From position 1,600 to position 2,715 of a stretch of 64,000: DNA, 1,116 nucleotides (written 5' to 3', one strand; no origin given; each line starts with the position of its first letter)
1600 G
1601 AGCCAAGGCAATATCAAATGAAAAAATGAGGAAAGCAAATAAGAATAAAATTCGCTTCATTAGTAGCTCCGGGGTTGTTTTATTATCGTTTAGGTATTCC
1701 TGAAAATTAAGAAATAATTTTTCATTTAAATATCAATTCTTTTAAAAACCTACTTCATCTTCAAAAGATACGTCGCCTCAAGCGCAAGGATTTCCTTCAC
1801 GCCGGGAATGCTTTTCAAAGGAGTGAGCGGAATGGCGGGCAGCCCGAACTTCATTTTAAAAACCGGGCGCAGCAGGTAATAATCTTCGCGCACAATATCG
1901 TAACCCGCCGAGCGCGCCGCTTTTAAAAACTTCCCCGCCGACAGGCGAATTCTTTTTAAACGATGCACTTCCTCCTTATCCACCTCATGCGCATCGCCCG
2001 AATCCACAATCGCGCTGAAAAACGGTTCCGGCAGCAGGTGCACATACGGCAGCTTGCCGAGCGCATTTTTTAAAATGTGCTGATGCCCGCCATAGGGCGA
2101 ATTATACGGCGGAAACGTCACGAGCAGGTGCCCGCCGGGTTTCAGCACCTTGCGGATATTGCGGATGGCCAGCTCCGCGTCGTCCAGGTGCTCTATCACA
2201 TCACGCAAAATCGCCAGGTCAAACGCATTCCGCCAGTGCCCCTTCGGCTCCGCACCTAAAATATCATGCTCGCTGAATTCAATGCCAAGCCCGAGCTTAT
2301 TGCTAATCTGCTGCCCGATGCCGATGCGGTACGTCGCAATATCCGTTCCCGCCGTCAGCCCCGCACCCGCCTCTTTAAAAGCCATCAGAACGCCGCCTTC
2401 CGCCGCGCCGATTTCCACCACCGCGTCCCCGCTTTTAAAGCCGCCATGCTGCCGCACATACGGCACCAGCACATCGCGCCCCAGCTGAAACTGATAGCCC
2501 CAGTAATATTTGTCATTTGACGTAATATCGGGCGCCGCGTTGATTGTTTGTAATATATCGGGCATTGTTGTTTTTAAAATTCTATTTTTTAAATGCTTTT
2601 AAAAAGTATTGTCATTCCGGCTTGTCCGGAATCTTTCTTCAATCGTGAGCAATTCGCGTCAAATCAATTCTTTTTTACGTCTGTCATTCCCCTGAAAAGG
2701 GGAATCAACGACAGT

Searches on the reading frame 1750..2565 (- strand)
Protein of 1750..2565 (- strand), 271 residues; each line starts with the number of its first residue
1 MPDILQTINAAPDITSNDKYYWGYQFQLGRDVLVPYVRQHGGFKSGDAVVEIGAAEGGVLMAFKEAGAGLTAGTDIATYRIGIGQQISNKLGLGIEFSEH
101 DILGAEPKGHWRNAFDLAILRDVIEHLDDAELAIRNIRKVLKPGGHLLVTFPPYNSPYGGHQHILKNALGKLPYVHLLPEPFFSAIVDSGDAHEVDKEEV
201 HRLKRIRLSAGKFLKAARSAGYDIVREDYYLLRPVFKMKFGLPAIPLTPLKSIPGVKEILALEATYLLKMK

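Call 54: search_protein_families(library=pfam, proteins=[window:1750-2565:-], max_evalue=0.001)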
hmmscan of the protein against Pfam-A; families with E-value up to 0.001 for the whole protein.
window:1750-2565:- (271 aa): 5 families
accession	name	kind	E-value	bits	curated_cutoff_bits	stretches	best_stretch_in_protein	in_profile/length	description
PF13489.12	Methyltransf_23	-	1.5e-11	44.7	27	1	43-152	20-119/164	Methyltransferase domain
PF08242.18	Methyltransf_12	-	1.8e-11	45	30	1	50-147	1-98/98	Methyltransferase domain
PF13847.12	Methyltransf_31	-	2.5e-11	43.9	27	1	44-150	2-110/145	Methyltransferase domain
PF08241.18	Methyltransf_11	-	1.3e-10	42.2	21.2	1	51-149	2-95/95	Methyltransferase domain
PF13649.12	Methyltransf_25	-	3.2e-09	37.8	27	1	49-145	1-97/97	Methyltransferase domain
